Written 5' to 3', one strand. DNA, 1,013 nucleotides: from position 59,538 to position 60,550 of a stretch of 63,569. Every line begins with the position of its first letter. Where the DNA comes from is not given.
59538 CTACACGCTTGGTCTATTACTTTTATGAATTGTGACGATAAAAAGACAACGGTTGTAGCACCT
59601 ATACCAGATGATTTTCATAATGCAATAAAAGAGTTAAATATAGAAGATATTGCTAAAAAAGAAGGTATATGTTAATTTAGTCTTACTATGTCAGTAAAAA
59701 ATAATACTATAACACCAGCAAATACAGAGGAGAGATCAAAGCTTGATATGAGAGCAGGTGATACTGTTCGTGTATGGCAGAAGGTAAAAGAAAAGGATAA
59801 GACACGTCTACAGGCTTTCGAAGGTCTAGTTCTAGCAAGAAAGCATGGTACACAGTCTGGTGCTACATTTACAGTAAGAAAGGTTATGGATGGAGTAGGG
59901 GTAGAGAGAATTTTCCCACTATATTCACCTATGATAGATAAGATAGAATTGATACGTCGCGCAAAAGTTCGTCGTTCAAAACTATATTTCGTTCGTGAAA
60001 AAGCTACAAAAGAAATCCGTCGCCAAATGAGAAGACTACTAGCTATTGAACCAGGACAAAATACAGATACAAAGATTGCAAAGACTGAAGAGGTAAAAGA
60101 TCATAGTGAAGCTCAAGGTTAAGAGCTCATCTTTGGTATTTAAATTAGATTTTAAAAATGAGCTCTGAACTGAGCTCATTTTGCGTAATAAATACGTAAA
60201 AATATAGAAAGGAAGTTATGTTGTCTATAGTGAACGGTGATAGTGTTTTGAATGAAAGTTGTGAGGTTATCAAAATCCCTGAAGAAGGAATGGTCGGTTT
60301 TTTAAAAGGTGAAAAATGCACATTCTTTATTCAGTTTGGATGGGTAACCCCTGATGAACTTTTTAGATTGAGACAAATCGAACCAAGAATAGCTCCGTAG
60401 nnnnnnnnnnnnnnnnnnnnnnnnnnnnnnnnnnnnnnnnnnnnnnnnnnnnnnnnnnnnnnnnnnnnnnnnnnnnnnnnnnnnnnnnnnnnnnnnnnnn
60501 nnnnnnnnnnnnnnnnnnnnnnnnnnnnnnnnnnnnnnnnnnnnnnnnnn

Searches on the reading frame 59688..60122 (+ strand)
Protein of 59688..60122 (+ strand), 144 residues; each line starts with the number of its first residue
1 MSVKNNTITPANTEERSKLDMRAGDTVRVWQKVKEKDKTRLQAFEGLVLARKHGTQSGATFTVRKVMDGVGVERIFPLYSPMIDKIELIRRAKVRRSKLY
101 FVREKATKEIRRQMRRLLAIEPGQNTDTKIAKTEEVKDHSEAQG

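Call 12: find_encoding_contigs(protein=window:59688-60122:+, flank=10000, max_places=10)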
Protein window:59688-60122:+ (144 aa): 7 contigs read that carry it; 5 places shown.
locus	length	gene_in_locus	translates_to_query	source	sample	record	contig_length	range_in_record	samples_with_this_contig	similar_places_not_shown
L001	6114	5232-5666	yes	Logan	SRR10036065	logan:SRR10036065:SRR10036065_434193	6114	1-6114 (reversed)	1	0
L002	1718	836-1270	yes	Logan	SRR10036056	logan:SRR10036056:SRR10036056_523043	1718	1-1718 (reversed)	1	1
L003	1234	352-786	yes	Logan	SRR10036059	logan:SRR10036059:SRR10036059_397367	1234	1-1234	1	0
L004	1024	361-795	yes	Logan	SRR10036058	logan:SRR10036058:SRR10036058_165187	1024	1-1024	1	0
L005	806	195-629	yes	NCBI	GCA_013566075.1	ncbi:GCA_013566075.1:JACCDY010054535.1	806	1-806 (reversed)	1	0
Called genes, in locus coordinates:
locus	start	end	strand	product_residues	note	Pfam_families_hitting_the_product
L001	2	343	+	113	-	?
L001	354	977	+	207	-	PF09335:VTT_dom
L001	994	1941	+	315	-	PF11104:PilM_2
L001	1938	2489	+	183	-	-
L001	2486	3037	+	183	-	-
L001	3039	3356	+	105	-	-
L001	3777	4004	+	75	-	-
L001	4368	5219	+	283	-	PF00849:PseudoU_synth_2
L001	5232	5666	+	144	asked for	PF01245:Ribosomal_L19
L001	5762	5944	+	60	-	-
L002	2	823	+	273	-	?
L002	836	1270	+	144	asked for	PF01245:Ribosomal_L19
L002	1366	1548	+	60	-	-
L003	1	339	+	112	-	?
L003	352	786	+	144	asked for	PF01245:Ribosomal_L19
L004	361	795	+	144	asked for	PF01245:Ribosomal_L19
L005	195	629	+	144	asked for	PF01245:Ribosomal_L19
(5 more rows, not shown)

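Call 27: find_related_loci(query=window:59688-60122:+, collection=metagenome_contigs, flank=6000)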
Query window:59688-60122:+ (144 aa) in metagenome_contigs; peptide patterns used: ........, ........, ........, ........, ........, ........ (x = any residue, [..] = any of these).
259 stretches matched a pattern; 59 encode a relative of the query (tblastn E <= 1e-3); 59 distinct loci.
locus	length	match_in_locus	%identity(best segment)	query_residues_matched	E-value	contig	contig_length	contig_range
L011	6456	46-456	79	1-137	2e-72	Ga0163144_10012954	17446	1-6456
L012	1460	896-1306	79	1-137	3e-75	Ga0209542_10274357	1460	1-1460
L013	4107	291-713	77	1-136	2e-70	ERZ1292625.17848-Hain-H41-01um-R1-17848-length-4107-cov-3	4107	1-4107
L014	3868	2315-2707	76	1-131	3e-69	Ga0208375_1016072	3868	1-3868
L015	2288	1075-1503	73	1-144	2e-70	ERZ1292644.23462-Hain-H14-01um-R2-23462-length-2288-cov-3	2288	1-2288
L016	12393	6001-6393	77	1-131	4e-69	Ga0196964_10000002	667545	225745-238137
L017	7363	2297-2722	72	1-142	1e-66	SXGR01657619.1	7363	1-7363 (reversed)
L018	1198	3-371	80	9-131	1e-70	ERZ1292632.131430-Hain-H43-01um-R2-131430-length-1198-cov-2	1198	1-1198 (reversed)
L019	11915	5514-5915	75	1-134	4e-66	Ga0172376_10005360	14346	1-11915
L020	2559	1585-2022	68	1-144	5e-67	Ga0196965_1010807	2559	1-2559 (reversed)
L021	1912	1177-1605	71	1-142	4e-68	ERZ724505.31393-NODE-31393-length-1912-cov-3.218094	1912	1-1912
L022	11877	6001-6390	73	1-130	2e-66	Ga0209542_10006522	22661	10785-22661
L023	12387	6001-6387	77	1-129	9e-66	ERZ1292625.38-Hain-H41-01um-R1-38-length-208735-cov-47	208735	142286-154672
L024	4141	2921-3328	75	6-136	7e-66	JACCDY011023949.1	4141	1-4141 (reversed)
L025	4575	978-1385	75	6-136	7e-66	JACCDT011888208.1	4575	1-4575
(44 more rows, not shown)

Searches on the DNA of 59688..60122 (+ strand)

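Call 38: search_rna_families(sources=[L011, L064, L055, L027, L034, L029, L012, L013, L035, L017, L019, L051, L042], threshold=gathering)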
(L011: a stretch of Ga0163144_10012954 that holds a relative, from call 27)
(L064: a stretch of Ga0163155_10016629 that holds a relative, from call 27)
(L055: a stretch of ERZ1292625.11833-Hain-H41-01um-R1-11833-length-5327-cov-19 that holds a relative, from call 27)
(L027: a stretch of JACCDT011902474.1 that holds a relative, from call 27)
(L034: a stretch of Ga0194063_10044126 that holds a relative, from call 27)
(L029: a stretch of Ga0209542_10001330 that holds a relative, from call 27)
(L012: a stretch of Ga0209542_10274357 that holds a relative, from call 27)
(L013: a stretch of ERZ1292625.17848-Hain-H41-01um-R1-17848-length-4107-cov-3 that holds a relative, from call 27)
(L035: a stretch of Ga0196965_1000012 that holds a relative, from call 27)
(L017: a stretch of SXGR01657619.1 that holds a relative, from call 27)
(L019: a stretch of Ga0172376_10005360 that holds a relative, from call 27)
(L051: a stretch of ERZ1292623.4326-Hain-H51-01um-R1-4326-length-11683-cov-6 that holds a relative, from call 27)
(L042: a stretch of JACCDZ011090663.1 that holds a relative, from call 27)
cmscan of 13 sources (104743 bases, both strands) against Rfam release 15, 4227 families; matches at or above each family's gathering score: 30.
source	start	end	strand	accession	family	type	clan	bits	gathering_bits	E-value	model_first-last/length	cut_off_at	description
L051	4381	4453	-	RF00005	tRNA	Gene; tRNA;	CL00001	74.9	29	2.3e-14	1-71/71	no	tRNA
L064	349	421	+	RF00005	tRNA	Gene; tRNA;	CL00001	74.6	29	2.7e-14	1-71/71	no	tRNA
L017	158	230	-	RF00005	tRNA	Gene; tRNA;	CL00001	70.9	29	3e-13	1-71/71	no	tRNA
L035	4580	4651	+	RF00005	tRNA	Gene; tRNA;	CL00001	70.6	29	3.6e-13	1-71/71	no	tRNA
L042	3400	3472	-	RF00005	tRNA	Gene; tRNA;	CL00001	69.8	29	5.9e-13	1-71/71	no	tRNA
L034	167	239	-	RF00005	tRNA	Gene; tRNA;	CL00001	69.7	29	6.3e-13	1-71/71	no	tRNA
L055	4121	4193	-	RF00005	tRNA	Gene; tRNA;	CL00001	69.3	29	7.9e-13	1-71/71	no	tRNA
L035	7714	7784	+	RF00005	tRNA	Gene; tRNA;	CL00001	69.3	29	8e-13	1-71/71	no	tRNA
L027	5002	5074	-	RF00005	tRNA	Gene; tRNA;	CL00001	69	29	9.8e-13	1-71/71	no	tRNA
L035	5092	5164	-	RF00005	tRNA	Gene; tRNA;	CL00001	68.6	29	1.2e-12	1-71/71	no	tRNA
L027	2798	2869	+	RF00005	tRNA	Gene; tRNA;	CL00001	68.3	29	1.5e-12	1-71/71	no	tRNA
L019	3331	3403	-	RF00005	tRNA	Gene; tRNA;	CL00001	68.3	29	1.5e-12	1-71/71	no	tRNA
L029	3567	3639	-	RF00005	tRNA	Gene; tRNA;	CL00001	67.4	29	2.7e-12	1-71/71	no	tRNA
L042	8216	8286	+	RF00005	tRNA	Gene; tRNA;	CL00001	67.3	29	2.9e-12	1-71/71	no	tRNA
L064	1207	1278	+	RF00005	tRNA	Gene; tRNA;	CL00001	67.2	29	3e-12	1-71/71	no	tRNA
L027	7851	7921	+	RF00005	tRNA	Gene; tRNA;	CL00001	67.2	29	2.9e-12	1-71/71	no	tRNA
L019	1708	1779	+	RF00005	tRNA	Gene; tRNA;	CL00001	65.4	29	9.5e-12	1-71/71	no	tRNA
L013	2970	3040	+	RF00005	tRNA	Gene; tRNA;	CL00001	64.6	29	1.5e-11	1-71/71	no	tRNA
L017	4678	4748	+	RF00005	tRNA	Gene; tRNA;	CL00001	64.4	29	1.8e-11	1-71/71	no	tRNA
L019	7477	7547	+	RF00005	tRNA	Gene; tRNA;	CL00001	64.4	29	1.8e-11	1-71/71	no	tRNA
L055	3525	3596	+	RF00005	tRNA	Gene; tRNA;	CL00001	63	29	4.3e-11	1-71/71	no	tRNA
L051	4301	4373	-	RF00005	tRNA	Gene; tRNA;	CL00001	62.5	29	5.9e-11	1-71/71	no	tRNA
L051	6203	6274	+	RF00005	tRNA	Gene; tRNA;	CL00001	57.9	29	1.1e-09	1-71/71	no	tRNA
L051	713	799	+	RF00005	tRNA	Gene; tRNA;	CL00001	56.3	29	3.1e-09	1-71/71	no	tRNA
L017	3505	3586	+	RF00005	tRNA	Gene; tRNA;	CL00001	54.4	29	1e-08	1-71/71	no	tRNA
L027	6552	6633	+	RF00005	tRNA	Gene; tRNA;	CL00001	52.9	29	2.5e-08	1-71/71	no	tRNA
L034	1684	1766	+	RF00005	tRNA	Gene; tRNA;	CL00001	52.2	29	4.2e-08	1-71/71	no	tRNA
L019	6044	6127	+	RF00005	tRNA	Gene; tRNA;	CL00001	49.4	29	2.4e-07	1-71/71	no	tRNA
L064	5922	6003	+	RF00005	tRNA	Gene; tRNA;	CL00001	47.6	29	7.5e-07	1-71/71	no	tRNA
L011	933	1003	+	RF00005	tRNA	Gene; tRNA;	CL00001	46.7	29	1.3e-06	1-71/71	no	tRNA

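Call 65: search_rna_families(sources=[L069, L025, L057], threshold=evalue, max_evalue=1)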
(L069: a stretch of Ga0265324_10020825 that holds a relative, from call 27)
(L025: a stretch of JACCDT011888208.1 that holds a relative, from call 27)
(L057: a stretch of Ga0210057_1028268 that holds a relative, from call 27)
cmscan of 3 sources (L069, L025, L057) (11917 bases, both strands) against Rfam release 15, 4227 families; matches with E-value up to 1: 16.
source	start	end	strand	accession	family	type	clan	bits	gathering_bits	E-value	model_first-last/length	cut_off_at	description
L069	455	526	+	RF00005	tRNA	Gene; tRNA;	CL00001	67.9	29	2.2e-13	1-71/71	no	tRNA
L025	2736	2806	+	RF00005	tRNA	Gene; tRNA;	CL00001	67.2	29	3.3e-13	1-71/71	no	tRNA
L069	1888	1958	+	RF00005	tRNA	Gene; tRNA;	CL00001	62.8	29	5.4e-12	1-71/71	no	tRNA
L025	1496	1577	-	RF00005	tRNA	Gene; tRNA;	CL00001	52.9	29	2.9e-09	1-71/71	no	tRNA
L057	2752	2833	+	RF00005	tRNA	Gene; tRNA;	CL00001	51.6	29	6.8e-09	1-71/71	no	tRNA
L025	1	64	-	RF00005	tRNA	Gene; tRNA;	CL00001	47.2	29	1.1e-07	1-62/71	3'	tRNA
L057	4864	4934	+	RF00005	tRNA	Gene; tRNA;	CL00001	43.9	29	8.6e-07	1-71/71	no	tRNA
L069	455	527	-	RF04354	Plastid-ycf2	Cis-reg;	-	29.4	65.7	0.0097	1-75/75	no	Plastid-ycf2 5UTR RNA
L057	2633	2670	+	RF03218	mir-3015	Gene; miRNA;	-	29.1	59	0.029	1-57/57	no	mir-3015 microRNA precursor family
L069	1246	1319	+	RF03940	MIR9563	Gene; miRNA;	-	28.8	90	0.044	1-127/127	no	MIR9563 microRNA precursor family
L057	2034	2114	-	RF02029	sraA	Gene; sRNA;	-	27.5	56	0.89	1-95/95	no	sraA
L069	1248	1317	-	RF03957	mir-5856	Gene; miRNA;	-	27.4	90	0.027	1-70/70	no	mir-5856 microRNA precursor family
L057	2621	2683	+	RF03676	MIR5148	Gene; miRNA;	-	27.3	93.5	0.063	1-78/78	no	MIR5148 microRNA precursor family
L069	1248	1317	+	RF03957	mir-5856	Gene; miRNA;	-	26.6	90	0.046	1-70/70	no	mir-5856 microRNA precursor family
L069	1888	1959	-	RF04354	Plastid-ycf2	Cis-reg;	-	24.2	65.7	0.25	1-75/75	no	Plastid-ycf2 5UTR RNA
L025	2736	2807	-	RF04354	Plastid-ycf2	Cis-reg;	-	24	65.7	0.29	1-75/75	no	Plastid-ycf2 5UTR RNA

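Call 84: search_with_rna_model(model_id=R1, sources=[L019, L025, L027, L032, L035, L039, L042, L050, L057], max_evalue=0.00001, make_alignment=true)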
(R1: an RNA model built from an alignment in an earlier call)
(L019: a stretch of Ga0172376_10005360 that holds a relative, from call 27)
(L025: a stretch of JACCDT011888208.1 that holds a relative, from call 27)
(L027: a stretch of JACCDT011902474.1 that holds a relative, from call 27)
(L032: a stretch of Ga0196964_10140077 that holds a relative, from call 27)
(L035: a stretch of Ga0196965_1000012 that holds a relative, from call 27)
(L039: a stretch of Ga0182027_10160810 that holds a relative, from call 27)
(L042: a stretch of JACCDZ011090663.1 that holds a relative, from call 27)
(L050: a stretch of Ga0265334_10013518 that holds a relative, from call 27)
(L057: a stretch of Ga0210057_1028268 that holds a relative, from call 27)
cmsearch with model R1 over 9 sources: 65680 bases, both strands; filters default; matches with E-value up to 0.00001: 16.
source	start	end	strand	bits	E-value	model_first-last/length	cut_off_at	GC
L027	7991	8089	+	101.8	8.4e-27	1-98/98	no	0.43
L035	7849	7946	+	88.2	7e-23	1-98/98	no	0.54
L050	2755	2849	+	87.7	9.4e-23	1-98/98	no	0.51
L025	2874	2972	+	87.1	1.4e-22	1-98/98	no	0.44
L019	7613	7708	+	83.8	1.3e-21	1-98/98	no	0.4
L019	1831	1928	+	82.2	3.6e-21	1-98/98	no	0.47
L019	3179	3275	-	81.8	4.8e-21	1-98/98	no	0.49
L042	6743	6836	+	61.6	3.2e-15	1-98/98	no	0.4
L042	6644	6736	+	58.7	2.2e-14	1-98/98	no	0.44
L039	12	104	+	57.9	3.6e-14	1-98/98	no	0.61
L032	194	282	-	57.7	4.1e-14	1-98/98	no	0.45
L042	3248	3344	-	56.2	1.1e-13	1-98/98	no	0.39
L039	167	260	+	53.2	8.6e-13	1-98/98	no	0.61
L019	6315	6408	+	41.8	1.6e-09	1-98/98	no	0.41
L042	8349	8447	+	37.9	2.1e-08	1-98/98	no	0.42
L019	6204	6301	+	35.1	1.3e-07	1-98/98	no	0.41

Alignment A3: 16 matches aligned to the model, 116 columns, each read 5' to 3' on its own strand. Consensus structure (alignment columns), stored with it:
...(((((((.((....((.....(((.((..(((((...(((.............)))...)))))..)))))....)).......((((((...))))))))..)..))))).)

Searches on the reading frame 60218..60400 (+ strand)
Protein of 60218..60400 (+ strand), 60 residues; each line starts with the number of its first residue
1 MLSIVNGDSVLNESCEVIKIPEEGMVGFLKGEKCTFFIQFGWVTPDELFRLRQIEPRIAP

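Call 73: search_protein_families(library=pfam, proteins=[window:60218-60400:+], max_evalue=0.01)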
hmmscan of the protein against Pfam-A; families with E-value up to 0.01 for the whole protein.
window:60218-60400:+ (60 aa): 0 families

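Call 82: find_encoding_contigs(protein=window:60218-60400:+, flank=10000, max_places=10)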
Protein window:60218-60400:+ (60 aa): 5 contigs read that carry it; 3 places shown.
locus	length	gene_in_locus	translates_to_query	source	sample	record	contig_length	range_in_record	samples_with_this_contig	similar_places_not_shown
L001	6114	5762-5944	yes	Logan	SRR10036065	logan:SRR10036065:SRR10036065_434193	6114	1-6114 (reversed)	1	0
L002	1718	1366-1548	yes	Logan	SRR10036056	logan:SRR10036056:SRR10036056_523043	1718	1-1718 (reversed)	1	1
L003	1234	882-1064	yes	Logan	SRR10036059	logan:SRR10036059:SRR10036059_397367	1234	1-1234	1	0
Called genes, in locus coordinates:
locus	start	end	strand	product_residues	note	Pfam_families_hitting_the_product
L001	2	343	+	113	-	?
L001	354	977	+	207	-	PF09335:VTT_dom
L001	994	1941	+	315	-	PF11104:PilM_2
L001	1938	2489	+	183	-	-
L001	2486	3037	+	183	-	-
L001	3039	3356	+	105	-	-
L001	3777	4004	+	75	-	-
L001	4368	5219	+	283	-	PF00849:PseudoU_synth_2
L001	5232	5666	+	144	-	PF01245:Ribosomal_L19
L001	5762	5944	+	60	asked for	-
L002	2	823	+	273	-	?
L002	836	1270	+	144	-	PF01245:Ribosomal_L19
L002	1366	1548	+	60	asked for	-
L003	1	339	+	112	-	?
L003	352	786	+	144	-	PF01245:Ribosomal_L19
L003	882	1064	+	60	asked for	-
